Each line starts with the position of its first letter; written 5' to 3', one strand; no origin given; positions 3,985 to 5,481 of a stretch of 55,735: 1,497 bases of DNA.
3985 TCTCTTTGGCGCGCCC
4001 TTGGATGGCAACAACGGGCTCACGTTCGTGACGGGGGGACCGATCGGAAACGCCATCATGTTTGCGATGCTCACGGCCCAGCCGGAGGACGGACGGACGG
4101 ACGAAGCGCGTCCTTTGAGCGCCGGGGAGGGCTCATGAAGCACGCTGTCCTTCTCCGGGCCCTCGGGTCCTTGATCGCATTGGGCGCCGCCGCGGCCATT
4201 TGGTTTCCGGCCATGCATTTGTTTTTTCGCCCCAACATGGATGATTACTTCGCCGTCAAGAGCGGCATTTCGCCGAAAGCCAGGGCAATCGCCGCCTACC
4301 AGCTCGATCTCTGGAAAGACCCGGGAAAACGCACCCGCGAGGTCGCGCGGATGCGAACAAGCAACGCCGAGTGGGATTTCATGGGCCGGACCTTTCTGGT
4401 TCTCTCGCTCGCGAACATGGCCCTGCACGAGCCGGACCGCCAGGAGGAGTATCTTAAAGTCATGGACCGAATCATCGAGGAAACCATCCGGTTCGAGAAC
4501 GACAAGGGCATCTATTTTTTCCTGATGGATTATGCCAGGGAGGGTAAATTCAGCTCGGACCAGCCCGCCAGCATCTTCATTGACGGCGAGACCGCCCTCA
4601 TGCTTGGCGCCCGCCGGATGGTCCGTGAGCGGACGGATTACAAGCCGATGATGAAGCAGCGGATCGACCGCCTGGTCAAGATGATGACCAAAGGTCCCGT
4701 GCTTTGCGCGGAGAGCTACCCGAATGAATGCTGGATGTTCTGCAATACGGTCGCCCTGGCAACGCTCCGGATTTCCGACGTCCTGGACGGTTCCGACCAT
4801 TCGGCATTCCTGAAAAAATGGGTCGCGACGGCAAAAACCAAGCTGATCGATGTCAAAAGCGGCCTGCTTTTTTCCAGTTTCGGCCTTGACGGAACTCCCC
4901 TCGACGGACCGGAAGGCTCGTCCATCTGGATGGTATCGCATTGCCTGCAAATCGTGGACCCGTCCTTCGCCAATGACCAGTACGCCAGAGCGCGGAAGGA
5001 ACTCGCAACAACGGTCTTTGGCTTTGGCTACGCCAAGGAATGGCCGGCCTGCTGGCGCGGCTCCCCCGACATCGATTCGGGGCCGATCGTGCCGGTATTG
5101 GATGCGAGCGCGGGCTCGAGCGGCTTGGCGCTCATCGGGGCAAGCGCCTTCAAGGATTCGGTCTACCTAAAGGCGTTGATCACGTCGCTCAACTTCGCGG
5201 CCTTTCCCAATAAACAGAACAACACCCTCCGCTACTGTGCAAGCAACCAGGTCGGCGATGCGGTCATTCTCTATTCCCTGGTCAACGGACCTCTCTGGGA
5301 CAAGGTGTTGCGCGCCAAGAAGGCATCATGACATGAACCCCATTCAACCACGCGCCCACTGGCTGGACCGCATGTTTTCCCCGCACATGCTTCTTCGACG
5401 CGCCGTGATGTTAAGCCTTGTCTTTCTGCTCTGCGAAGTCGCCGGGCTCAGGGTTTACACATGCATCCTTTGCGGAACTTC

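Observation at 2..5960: Candidate undescribed isoprenoid-modifying operon: IspH + B12 radical SAM + two linalool-dehydratase-like enzymes + membrane proteins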

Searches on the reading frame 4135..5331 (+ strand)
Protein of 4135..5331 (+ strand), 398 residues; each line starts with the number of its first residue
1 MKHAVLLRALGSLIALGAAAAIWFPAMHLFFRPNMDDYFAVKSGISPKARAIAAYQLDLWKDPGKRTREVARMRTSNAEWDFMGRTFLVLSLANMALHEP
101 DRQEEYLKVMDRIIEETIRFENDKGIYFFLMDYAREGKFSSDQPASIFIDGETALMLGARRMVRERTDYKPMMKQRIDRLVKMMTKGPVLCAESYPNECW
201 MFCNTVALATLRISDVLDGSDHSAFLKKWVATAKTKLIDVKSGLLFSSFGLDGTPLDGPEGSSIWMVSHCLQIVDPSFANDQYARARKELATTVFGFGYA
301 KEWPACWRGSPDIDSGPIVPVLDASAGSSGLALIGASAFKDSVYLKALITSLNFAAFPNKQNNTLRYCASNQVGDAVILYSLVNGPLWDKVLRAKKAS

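Call 3: search_protein_families(library=pfam, proteins=[window:4135-5331:+], max_evalue=0.1)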
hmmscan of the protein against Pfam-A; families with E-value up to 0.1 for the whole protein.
window:4135-5331:+ (398 aa): 1 family
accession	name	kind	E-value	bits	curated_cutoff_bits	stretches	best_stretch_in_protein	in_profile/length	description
PF18566.7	Ldi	-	1.1e-07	32.2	26.1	1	168-367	117-312/318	Linalool dehydratase/isomerase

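Call 4: search_protein_families(library=ncbifam, proteins=[window:4135-5331:+], max_evalue=0.1)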
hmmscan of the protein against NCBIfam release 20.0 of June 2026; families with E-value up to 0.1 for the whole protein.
window:4135-5331:+ (398 aa): 0 families

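Call 9: find_homologous_proteins(query=window:4135-5331:+)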
Query window:4135-5331:+ (398 aa): 2269 proteins with E <= 0.001 among 8000 candidates; the best 120 are listed.
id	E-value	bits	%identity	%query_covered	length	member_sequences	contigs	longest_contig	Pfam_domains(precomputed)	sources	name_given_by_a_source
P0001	4.0e-268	907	100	100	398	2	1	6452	PF18566.8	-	-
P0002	2.7e-166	571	63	97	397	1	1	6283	PF18566.8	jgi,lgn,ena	-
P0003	4.2e-165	567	61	97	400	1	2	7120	PF18566.8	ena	-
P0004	1.0e-163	563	61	97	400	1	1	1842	PF18566.8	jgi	jgi:hypothetical protein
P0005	1.5e-162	559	62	97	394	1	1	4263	PF18566.8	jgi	-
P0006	9.5e-162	556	61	97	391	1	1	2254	PF18566.8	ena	-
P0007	1.5e-161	556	61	98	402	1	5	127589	PF18566.8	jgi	-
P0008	1.8e-161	555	61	93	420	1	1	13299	PF18566.8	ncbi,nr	ncbi:MAG: hypothetical protein HY360_15650 [Verrucomicrobia bacterium]|nr:hypothetical protein [Verr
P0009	6.5e-161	554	62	96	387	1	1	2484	PF18566.8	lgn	-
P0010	1.3e-159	549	60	98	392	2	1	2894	PF18566.8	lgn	-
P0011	1.5e-159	549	61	93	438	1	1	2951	PF18566.8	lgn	-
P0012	8.7e-159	547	62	96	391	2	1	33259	PF18566.8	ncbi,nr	ncbi:MAG: hypothetical protein EXS18_03390 [Verrucomicrobiae bacterium]|nr:hypothetical protein [Ver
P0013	1.7e-158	546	60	94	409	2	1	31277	-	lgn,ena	-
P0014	2.4e-158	545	58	97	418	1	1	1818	PF18566.8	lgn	-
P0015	2.4e-158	545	59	97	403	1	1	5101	PF18566.8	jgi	jgi:hypothetical protein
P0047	9.3e-154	530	58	98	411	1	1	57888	-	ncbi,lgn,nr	ncbi:MAG: hypothetical protein JXR37_02765 [Kiritimatiellae bacterium]|nr:hypothetical protein [Kiri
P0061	4.9e-152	524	60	93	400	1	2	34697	PF18566.8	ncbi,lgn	ncbi:MAG: hypothetical protein WD042_06890 [Phycisphaeraceae bacterium]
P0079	1.3e-150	520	57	97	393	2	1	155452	-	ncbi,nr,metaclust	ncbi:MAG: hypothetical protein A2X46_11785 [Lentisphaerae bacterium GWF2_57_35]|nr:MAG: hypothetical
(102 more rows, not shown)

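Call 11: find_encoding_contigs(protein=P0079, flank=10000, max_places=2)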
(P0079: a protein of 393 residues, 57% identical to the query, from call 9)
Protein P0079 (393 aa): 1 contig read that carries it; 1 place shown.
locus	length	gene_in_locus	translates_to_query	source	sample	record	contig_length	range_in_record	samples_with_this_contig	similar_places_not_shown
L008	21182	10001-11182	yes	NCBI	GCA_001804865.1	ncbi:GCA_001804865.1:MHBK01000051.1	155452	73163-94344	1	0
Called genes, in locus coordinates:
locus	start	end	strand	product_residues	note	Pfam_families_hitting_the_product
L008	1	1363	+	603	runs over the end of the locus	PF01807:Zn_ribbon_DnaG, PF08275:DNAG_N, PF01751:Toprim, PF13155:Toprim_2, PF13362:Toprim_3 (weak), PF13662:Toprim_4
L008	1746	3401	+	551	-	PF03979:Sigma70_r1_1, PF00140:Sigma70_r1_2, PF04542:Sigma70_r2, PF04539:Sigma70_r3, PF04545:Sigma70_r4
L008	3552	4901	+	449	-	PF03477:ATP-cone, PF00485:PRK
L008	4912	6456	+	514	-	PF00501:AMP-binding, PF13193:AMP-binding_C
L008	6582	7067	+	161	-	-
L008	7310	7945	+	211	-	-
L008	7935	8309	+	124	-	PF12840:HTH_20, PF01022:HTH_5 (weak), PF13412:HTH_24 (weak), PF13601:HTH_34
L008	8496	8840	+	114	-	PF01219:DAGK_prokar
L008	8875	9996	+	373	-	-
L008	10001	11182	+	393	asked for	-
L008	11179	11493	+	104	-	-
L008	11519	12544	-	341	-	PF03331:LpxC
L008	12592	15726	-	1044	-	-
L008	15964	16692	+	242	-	-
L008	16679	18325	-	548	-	PF11412:DsbD_N, PF02683:DsbD_TM, PF03190:Thioredox_DsbH (weak), PF13098:Thioredoxin_2, PF13899:Thioredoxin_7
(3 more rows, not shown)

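Call 12: find_encoding_contigs(protein=P0061, flank=10000, max_places=2)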
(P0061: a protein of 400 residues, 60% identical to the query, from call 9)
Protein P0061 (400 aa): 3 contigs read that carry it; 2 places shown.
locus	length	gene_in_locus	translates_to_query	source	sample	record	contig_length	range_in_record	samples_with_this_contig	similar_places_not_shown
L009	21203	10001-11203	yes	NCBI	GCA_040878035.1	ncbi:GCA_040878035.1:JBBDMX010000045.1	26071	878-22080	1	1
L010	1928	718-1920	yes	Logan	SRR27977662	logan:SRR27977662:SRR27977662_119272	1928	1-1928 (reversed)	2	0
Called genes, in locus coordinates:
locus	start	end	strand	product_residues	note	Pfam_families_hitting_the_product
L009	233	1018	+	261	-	-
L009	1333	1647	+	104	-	-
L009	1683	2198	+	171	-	PF04417:DUF501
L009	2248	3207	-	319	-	PF00389:2-Hacid_dh, PF02826:2-Hacid_dh_C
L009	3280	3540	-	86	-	PF14697:Fer4_21 (faint), PF12800:Fer4_4 (faint), PF12838:Fer4_7, PF13187:Fer4_9 (weak), PF00037:Fer4, PF12797:Fer4_2 (weak), PF12837:Fer4_6 (weak), PF13237:Fer4_10 (weak), +1 more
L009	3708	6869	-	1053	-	PF04453:LptD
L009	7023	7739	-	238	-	PF01135:PCMT, PF13489:Methyltransf_23, PF01209:Ubie_methyltran, PF07021:MetW, PF13847:Methyltransf_31, PF08241:Methyltransf_11, PF08242:Methyltransf_12, PF13649:Methyltransf_25, +2 more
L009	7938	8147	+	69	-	PF02597:ThiS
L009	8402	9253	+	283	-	PF05690:ThiG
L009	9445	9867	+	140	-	PF01842:ACT (weak)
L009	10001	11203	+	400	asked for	PF18566:Ldi (weak)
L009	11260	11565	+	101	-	-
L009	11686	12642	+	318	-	PF00892:EamA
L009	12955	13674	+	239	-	-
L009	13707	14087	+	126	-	-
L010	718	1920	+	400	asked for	PF18566:Ldi (weak)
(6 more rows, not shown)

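Call 13: find_encoding_contigs(protein=P0047, flank=10000, max_places=2)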
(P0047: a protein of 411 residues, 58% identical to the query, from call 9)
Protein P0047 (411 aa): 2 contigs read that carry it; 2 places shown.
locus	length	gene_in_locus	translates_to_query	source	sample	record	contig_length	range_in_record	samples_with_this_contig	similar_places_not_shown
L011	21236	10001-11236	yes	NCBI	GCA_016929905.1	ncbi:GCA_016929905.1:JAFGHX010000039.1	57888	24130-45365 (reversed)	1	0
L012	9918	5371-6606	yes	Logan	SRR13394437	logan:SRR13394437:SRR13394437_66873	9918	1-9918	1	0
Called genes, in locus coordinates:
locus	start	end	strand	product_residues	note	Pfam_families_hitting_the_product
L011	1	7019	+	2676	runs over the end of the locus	PF00041:fn3 (weak), PF03160:Calx-beta, PF13229:Beta_helix, PF03160:Calx-beta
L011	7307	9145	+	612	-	PF13424:TPR_12 (weak), PF13424:TPR_12 (weak), PF13432:TPR_16 (weak), PF13371:TPR_9 (weak), PF14559:TPR_19, PF13432:TPR_16, PF13432:TPR_16, PF00515:TPR_1, +14 more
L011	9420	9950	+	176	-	-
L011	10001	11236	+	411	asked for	-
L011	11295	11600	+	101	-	-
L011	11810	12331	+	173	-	PF04542:Sigma70_r2, PF08281:Sigma70_r4_2 (weak), PF04545:Sigma70_r4 (weak)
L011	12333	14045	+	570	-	PF13385:Laminin_G_3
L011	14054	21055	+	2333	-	PF13290:CHB_HEX_C_1, PF08757:CotH, PF13290:CHB_HEX_C_1, PF13287:Fn3_assoc, PF00932:LTD, PF13287:Fn3_assoc, PF13290:CHB_HEX_C_1, PF13287:Fn3_assoc, +3 more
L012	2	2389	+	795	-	?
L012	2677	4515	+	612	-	PF13424:TPR_12 (weak), PF13424:TPR_12 (weak), PF13432:TPR_16 (weak), PF13371:TPR_9 (weak), PF14559:TPR_19, PF13432:TPR_16, PF13432:TPR_16, PF00515:TPR_1, +14 more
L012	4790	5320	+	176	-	-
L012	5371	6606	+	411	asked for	-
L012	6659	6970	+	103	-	-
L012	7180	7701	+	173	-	PF04542:Sigma70_r2, PF08281:Sigma70_r4_2 (weak), PF04545:Sigma70_r4 (weak)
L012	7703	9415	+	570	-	PF13385:Laminin_G_3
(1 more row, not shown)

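Call 15: find_related_loci(query=A1, collection=genome_contigs, flank=10000)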
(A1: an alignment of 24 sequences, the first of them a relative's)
Query A1 (398 aa) in genome_contigs; peptide patterns used: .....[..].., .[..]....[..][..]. (x = any residue, [..] = any of these).
334 stretches matched a pattern; 310 encode a relative of the query (tblastn E <= 1e-3); the best 80 are kept; 80 distinct loci.
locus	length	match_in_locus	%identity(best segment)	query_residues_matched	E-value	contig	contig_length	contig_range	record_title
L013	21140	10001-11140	59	13-393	6e-161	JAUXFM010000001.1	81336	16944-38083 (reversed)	MAG: Lentisphaerales bacterium isolate CSMAG_2903 CSMAG_2903_k117_2871641_length_81336_cov_12.9750, whole genome shotgun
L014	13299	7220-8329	61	22-391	3e-157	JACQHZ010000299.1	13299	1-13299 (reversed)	MAG: Verrucomicrobia bacterium isolate NC_groundwater_1112_Ag_S2p5_58_80 S_2p5_S6_coassembly_k141_2710341, whole genome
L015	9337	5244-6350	59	22-391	2e-155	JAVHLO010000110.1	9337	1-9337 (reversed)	MAG: Planctomycetota bacterium isolate Ess09-14 NODE_110_length_9337_cov_3.739711, whole genome shotgun sequence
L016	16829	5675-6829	55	9-393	2e-155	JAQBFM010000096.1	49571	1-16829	MAG: Lentisphaerales bacterium isolate MAG_440_bin-20 440_bin-20_ctg-096, whole genome shotgun sequence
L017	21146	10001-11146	57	6-391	2e-154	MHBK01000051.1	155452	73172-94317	MAG: Lentisphaerae bacterium GWF2_57_35 gwf2_scaffold_460, whole genome shotgun sequence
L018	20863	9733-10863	58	14-391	2e-154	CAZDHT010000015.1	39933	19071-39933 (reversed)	MAG TPA_asm: uncultured Planctomycetota bacterium isolate binchicken_co89_634 genome assembly, contig: NODE_1339_length_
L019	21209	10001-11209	57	1-397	9e-154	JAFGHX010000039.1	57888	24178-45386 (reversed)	MAG: Kiritimatiellae bacterium isolate Zod_Metabat.16 k87_1036875, whole genome shotgun sequence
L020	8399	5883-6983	56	23-390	5e-153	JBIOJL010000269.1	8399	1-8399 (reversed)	MAG: Tepidisphaerales bacterium isolate GcC5-30 k141_1954123_length_8399_cov_27.9557, whole genome shotgun sequence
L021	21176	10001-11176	55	5-397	3e-152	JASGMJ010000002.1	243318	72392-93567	MAG: Candidatus Sumerlaeota bacterium isolate DJKA124_ANT21_bin.23 scaffold_1, whole genome shotgun sequence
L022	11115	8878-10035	57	2-388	2e-152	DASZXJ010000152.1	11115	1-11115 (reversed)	MAG TPA_asm: Tepidisphaeraceae bacterium isolate SMAG_U6180 k141_890439, whole genome shotgun sequence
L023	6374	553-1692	57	13-393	4e-152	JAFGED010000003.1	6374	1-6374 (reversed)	MAG: Anaerolineae bacterium isolate Zod_Metabat.1210 k87_36754, whole genome shotgun sequence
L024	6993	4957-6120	56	8-396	5e-151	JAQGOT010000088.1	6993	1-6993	MAG: Pedosphaera sp. isolate RYN_620 scaffold_3150321, whole genome shotgun sequence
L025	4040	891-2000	58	23-391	2e-155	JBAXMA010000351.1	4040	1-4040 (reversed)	MAG: bacterium isolate ELA441 MAG441_351, whole genome shotgun sequence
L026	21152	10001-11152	56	12-396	1e-150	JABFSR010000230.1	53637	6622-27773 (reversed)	MAG: Verrucomicrobia bacterium isolate WB-IL-17 seq_221, whole genome shotgun sequence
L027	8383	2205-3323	57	23-397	2e-150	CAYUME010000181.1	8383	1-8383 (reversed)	MAG TPA_asm: uncultured Planctomycetia bacterium isolate SRP319275_co4_33 genome assembly, contig: NODE_5885_length_8383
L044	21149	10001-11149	55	8-391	1e-146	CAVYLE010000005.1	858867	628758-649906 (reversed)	MAG: uncultured Verrucomicrobiae bacterium isolate MFD01476.bin.1.197 genome assembly, contig: contig_18843, whole genom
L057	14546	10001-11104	57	25-393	4e-144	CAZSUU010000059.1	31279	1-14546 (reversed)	MAG TPA_asm: uncultured Verrucomicrobiota bacterium isolate binchicken_co26_228 genome assembly, contig: NODE_2091_lengt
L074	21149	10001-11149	54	8-391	2e-141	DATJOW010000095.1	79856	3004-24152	MAG TPA_asm: Candidatus Acidoferrum sp. isolate SMAG_U14897 k141_2408576, whole genome shotgun sequence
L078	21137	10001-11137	53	12-391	5e-141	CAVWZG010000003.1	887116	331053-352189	MAG: uncultured Verrucomicrobiae bacterium isolate MFD09286.bin.1.251 genome assembly, contig: contig_56062, whole genom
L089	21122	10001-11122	53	22-396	2e-139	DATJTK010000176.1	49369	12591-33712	MAG TPA_asm: Candidatus Sulfotelmatobacter sp. isolate SMAG_U15018 k141_4645513, whole genome shotgun sequence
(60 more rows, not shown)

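Call 20: search_protein_families(library=pfam, proteins=[L074:6951-8525:+, L074:8495-9943:+, L044:11445-13070:+], max_evalue=0.01)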
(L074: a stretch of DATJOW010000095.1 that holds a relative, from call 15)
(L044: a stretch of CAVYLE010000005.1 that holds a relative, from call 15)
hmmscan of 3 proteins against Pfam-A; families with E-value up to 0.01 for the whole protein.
L074:6951-8525:+ (524 aa): 3 families
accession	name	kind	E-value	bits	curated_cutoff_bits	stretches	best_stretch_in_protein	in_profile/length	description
PF04055.27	Radical_SAM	-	2.8e-18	67.1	29.5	1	212-371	2-166/166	Radical SAM superfamily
PF13282.11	DUF4070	-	3.2e-05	24.4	22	1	390-450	1-60/144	Domain of unknown function (DUF4070)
PF02310.24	B12-binding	-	0.00019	21.7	32.1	1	106-163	52-115/121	B12 binding domain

L074:8495-9943:+ (482 aa): 3 families
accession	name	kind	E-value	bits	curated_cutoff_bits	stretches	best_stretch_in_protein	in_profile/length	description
PF04055.27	Radical_SAM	-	4e-14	53.6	29.5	1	196-337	3-150/166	Radical SAM superfamily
PF02310.24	B12-binding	-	5.8e-11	42.7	32.1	1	62-151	19-119/121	B12 binding domain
PF13282.11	DUF4070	-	1.6e-05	25.4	22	1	372-433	1-60/144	Domain of unknown function (DUF4070)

L044:11445-13070:+ (541 aa): 0 families

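Call 25: search_solved_structures(query=A1, max_evalue=10, show_alignments=2)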
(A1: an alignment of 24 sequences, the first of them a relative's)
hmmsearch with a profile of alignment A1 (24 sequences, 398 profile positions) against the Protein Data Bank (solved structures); distinct sequences matched with E-value up to 10: 9.
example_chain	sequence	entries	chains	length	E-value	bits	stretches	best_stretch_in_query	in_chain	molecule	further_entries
6t9h_A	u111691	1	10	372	7.5e-14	54.5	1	144-368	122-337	Linalool dehydratase-isomerase protein LDI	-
6tft_A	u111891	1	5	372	3.6e-13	52.2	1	144-368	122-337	Linalool dehydratase-isomerase protein LDI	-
7ad2_A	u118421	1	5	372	4.7e-13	51.8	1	144-368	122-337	Linalool dehydratase/isomerase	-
5hlr_A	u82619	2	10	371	4.7e-13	51.8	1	144-368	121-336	Linalool dehydratase/isomerase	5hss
5g1u_A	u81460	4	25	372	4.8e-13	51.8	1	144-368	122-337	LINALOOL DEHYDRATASE/ISOMERASE | LINALOOL DEHYDRATASE ISOMERASE | Linalool dehydratase-isomerase protein LDI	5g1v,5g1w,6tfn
5i3t_A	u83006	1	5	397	5.8e-13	51.5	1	144-368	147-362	Linalool dehydratase/isomerase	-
6thm_A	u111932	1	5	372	9.5e-13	50.8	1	146-368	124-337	Linalool dehydratase-isomerase protein LDI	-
6tfr_A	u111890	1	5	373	1.1e-11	47.3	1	144-368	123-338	Linalool dehydratase-isomerase protein LDI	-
3a9g_A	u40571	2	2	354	1.8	10.4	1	206-253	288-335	Putative uncharacterized protein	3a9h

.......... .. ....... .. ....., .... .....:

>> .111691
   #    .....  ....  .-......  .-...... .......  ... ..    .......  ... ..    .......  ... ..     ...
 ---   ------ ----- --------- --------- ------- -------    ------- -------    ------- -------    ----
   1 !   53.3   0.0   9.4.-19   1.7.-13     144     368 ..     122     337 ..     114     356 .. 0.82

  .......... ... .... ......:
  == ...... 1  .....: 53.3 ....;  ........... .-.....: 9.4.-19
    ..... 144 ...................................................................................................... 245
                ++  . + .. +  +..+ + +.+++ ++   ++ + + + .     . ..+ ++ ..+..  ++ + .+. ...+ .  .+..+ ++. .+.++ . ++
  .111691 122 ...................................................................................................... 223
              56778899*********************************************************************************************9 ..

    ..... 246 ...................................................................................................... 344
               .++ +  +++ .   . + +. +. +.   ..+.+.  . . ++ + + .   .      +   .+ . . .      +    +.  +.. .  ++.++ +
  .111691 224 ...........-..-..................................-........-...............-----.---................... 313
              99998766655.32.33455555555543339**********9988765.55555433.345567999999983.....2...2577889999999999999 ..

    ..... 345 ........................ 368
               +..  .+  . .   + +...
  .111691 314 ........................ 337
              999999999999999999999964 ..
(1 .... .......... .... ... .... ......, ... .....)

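Call 32: predict_structure(alignment_id=A1)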
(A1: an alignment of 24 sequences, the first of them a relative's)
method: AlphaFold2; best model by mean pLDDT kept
length: 398 residues; sequences in the alignment: 24
mean_pLDDT: 90.9   pTM: 0.91
mean pLDDT of the five models: 90.9, 89.2, 89.1, 86.0, 85.3
residues with pLDDT >= 90: 282; 70-90: 96; 50-70: 20; < 50: 0
segments of 3 or more residues with pLDDT < 50: none
pLDDT, mean of each block of 10 residues (from residue 1): 88 92 86 85 81 95 92 86 96 96 97 97 89 74 84 98 97 96 89 80 96 97 97 96 95 91 96 98 98 93 87 63 86 96 95 90 89 92 94 88
secondary structure, 60 per line:
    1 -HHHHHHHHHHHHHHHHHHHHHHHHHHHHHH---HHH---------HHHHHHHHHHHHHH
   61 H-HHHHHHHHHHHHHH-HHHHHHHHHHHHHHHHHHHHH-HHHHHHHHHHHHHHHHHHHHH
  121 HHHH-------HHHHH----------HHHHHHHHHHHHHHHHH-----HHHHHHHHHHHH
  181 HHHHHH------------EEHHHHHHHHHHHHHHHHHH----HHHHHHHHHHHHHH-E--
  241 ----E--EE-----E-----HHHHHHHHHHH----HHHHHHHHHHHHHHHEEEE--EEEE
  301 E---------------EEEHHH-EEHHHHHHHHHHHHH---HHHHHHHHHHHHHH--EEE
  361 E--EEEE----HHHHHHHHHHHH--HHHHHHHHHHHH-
elements in order: H2-31 H47-61 H63-76 H78-98 H100-124 H132-136 H147-163 H169-186 H201-218 H223-236 H261-271 H276-290 E291-294 E297-301 E317-319 H326-338 H342-355 E358-361 E364-367 H372-383 H386-397
